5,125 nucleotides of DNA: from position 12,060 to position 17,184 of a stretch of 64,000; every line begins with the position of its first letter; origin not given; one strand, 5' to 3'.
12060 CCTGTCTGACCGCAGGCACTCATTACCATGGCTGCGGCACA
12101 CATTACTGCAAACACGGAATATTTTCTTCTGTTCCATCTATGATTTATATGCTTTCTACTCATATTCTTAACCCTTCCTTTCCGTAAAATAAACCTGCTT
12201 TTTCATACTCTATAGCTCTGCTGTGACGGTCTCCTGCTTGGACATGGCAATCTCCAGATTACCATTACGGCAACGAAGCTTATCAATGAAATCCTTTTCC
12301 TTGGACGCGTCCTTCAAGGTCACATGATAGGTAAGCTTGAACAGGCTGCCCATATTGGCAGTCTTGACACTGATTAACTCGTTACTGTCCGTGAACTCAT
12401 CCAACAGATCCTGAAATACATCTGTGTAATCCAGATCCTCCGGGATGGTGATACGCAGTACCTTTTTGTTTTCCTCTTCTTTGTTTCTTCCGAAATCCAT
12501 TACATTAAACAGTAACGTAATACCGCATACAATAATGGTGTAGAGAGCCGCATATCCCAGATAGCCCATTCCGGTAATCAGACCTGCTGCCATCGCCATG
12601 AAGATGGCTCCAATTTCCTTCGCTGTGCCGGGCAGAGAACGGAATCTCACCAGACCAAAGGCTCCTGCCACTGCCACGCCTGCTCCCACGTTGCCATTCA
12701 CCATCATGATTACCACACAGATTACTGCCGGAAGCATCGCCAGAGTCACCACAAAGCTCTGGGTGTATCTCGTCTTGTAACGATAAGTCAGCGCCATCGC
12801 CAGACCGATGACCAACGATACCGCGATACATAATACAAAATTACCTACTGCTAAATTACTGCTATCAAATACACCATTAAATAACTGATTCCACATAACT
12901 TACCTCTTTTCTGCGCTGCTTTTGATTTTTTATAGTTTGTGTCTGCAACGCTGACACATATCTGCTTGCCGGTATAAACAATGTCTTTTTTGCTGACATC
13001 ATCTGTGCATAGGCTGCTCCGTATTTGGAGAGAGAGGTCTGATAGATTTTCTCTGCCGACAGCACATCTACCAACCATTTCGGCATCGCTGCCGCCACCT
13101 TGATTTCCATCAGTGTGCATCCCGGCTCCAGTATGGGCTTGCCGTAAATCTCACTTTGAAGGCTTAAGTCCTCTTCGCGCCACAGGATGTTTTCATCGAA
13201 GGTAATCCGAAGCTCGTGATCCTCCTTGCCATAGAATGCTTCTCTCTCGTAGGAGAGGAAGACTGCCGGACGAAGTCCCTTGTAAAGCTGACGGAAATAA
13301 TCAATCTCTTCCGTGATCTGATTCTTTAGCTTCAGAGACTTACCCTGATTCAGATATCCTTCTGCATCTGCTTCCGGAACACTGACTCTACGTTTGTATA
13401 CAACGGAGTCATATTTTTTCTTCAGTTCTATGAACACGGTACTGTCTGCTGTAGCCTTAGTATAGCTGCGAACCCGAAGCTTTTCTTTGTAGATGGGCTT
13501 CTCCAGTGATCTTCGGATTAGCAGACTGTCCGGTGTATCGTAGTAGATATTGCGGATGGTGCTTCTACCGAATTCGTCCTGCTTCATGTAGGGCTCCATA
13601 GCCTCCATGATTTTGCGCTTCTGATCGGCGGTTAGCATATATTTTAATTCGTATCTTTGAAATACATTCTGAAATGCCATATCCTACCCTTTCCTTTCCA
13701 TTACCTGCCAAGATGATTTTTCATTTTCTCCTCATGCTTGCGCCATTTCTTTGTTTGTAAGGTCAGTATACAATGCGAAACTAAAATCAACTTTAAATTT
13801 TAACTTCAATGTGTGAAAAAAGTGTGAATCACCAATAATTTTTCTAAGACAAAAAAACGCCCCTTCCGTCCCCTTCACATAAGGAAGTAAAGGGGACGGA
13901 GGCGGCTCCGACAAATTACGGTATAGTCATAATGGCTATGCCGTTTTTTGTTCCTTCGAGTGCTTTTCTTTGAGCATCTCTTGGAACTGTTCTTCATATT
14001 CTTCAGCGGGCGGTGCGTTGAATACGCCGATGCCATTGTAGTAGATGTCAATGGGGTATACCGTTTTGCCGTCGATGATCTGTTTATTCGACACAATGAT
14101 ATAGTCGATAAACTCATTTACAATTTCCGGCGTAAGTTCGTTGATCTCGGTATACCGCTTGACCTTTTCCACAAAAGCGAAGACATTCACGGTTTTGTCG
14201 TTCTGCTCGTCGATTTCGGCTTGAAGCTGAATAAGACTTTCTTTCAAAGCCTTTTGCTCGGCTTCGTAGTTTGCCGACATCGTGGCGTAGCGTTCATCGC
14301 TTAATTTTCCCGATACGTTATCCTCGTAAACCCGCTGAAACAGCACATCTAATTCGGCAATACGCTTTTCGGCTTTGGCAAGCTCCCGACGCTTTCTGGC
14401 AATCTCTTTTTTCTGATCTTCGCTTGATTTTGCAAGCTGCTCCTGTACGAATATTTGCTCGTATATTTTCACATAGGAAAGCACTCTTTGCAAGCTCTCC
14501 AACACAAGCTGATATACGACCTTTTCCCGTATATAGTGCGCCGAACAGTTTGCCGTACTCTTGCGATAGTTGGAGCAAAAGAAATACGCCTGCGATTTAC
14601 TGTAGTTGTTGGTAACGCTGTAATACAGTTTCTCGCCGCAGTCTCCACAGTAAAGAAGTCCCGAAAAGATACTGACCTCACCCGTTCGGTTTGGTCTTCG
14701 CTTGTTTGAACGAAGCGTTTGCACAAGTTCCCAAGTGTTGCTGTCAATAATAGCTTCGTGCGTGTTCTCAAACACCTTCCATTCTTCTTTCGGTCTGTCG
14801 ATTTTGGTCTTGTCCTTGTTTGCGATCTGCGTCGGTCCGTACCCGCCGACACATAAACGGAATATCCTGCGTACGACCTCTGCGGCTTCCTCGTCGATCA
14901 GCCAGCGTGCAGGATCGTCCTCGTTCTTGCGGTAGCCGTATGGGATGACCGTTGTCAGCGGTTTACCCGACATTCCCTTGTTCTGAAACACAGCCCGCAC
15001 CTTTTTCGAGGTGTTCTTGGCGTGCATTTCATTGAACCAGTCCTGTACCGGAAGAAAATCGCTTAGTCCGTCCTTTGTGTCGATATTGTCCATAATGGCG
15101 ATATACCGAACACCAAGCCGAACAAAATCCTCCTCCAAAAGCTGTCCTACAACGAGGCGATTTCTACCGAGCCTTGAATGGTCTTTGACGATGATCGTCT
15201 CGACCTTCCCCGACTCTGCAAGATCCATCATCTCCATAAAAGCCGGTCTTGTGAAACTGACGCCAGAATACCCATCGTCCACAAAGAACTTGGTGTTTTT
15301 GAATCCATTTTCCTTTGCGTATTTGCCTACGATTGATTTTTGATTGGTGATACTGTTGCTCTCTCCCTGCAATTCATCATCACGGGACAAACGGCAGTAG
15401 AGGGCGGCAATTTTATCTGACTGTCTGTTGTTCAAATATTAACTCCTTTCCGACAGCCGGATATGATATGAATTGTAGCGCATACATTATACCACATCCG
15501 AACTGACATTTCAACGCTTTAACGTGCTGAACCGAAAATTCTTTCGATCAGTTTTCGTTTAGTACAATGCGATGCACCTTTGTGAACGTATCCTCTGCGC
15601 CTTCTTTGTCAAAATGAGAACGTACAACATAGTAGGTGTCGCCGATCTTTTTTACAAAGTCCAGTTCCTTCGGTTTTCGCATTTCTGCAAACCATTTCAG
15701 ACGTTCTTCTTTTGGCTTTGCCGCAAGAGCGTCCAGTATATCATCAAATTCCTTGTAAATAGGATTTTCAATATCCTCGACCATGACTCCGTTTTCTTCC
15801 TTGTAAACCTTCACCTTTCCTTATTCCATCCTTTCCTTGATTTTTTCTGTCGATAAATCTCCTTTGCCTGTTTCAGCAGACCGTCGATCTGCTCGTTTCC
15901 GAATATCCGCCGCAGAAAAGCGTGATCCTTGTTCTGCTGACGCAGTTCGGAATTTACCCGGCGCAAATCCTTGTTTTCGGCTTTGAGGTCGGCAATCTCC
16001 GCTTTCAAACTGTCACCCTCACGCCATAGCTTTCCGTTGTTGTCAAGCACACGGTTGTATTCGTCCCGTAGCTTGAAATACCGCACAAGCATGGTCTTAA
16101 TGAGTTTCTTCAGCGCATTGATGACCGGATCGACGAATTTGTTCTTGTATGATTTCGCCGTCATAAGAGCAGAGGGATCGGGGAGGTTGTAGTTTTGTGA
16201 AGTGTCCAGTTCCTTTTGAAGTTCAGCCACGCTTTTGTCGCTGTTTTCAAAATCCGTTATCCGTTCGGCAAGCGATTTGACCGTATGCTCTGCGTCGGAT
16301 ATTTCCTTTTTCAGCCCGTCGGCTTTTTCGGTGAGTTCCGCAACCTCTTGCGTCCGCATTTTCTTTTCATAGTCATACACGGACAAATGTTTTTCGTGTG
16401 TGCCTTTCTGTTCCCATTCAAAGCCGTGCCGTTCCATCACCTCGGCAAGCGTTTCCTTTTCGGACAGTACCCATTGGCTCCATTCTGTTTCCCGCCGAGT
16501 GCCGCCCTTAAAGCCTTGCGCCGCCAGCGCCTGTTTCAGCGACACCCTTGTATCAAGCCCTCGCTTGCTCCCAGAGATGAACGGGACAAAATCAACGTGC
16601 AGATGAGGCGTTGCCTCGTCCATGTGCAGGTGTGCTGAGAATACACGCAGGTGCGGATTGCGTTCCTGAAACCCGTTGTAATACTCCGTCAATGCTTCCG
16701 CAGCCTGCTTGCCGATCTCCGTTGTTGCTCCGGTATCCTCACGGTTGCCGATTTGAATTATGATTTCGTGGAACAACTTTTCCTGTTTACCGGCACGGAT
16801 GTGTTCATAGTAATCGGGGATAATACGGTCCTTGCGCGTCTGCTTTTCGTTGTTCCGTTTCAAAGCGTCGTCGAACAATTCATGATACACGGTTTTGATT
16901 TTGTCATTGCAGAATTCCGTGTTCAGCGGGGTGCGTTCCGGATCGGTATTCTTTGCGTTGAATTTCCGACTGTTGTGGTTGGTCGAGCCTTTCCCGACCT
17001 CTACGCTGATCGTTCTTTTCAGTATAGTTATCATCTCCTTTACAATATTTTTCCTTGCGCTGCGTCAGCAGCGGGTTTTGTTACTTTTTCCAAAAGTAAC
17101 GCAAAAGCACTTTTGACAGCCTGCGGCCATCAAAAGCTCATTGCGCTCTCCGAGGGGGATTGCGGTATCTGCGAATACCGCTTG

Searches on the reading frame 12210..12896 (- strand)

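Call 8: search_protein_families(library=pfam, proteins=[window:12210-12896:-], max_evalue=0.001)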
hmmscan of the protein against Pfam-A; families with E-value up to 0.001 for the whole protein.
window:12210-12896:- (228 aa): 1 family
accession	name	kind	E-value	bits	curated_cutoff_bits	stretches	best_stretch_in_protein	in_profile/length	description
PF16316.10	DUF4956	-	1.5e-15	57.8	30.6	1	32-181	7-160/169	Domain of unknown function (DUF4956)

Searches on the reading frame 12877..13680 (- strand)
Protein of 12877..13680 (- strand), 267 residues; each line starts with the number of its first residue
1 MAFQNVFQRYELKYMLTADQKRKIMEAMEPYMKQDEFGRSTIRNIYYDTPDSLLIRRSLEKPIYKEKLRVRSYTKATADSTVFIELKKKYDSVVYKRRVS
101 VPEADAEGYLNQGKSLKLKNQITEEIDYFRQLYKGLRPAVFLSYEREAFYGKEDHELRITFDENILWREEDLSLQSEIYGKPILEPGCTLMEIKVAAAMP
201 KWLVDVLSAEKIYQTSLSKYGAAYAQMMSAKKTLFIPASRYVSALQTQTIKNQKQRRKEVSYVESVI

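Call 8: search_protein_families(library=pfam, proteins=[window:12877-13680:-], max_evalue=0.001)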
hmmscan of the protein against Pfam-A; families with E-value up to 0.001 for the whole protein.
window:12877-13680:- (267 aa): 1 family
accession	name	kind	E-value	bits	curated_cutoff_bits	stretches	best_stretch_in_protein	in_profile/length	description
PF09359.15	VTC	-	9.4e-43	146.9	23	1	8-227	1-234/235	VTC domain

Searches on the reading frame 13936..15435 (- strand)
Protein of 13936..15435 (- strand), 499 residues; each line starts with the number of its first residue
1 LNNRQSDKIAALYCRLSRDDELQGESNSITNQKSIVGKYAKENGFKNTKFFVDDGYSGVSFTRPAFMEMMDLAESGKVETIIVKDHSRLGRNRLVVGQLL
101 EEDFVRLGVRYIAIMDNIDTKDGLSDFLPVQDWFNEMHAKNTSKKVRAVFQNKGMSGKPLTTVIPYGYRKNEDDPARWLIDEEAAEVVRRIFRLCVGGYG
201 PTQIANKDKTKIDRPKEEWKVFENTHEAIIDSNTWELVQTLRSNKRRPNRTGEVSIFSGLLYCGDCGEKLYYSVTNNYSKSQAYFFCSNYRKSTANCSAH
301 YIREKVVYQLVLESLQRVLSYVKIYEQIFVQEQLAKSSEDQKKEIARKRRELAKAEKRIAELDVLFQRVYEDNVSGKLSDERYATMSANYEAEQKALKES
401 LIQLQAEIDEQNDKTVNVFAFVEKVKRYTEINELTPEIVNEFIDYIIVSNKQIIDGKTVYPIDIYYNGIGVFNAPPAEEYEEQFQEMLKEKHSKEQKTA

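Call 7: search_protein_families(library=pfam, proteins=[window:13936-15435:-], max_evalue=0.001)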
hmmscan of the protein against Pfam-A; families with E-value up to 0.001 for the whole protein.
window:13936-15435:- (499 aa): 4 families
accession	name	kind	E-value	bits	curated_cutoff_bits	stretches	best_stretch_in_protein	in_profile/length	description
PF00239.26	Resolvase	-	5.7e-24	85.3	23.3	1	10-157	1-143/145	Resolvase, N terminal domain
PF14287.11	DUF4368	-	4.8e-20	72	25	1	407-472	1-66/67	Domain of unknown function (DUF4368)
PF13408.12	Zn_ribbon_recom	-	2.4e-15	57.1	25.3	1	256-315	1-57/58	Recombinase zinc beta ribbon domain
PF07508.19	Recombinase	-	2.6e-10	40.9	21.1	1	209-244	66-101/102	Recombinase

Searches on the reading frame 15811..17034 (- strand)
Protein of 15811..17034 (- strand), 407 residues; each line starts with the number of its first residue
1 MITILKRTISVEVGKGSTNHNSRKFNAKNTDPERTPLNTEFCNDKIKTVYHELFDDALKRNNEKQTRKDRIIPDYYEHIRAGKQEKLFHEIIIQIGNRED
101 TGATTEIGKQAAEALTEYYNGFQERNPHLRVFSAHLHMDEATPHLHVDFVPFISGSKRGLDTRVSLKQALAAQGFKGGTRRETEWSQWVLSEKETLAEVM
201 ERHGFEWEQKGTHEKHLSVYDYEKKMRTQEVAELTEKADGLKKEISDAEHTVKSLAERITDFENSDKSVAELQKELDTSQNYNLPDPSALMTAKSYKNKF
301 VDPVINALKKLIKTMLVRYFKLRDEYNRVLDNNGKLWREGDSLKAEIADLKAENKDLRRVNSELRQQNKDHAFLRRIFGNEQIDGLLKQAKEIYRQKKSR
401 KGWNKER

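Call 7: search_protein_families(library=pfam, proteins=[window:15811-17034:-], max_evalue=0.001)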
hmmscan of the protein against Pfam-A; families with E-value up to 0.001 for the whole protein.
window:15811-17034:- (407 aa): 1 family
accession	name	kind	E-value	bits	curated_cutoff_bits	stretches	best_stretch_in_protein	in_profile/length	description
PF01076.25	Mob_Pre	-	1.1e-16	61.7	25.5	1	44-223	31-195/196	Plasmid recombination enzyme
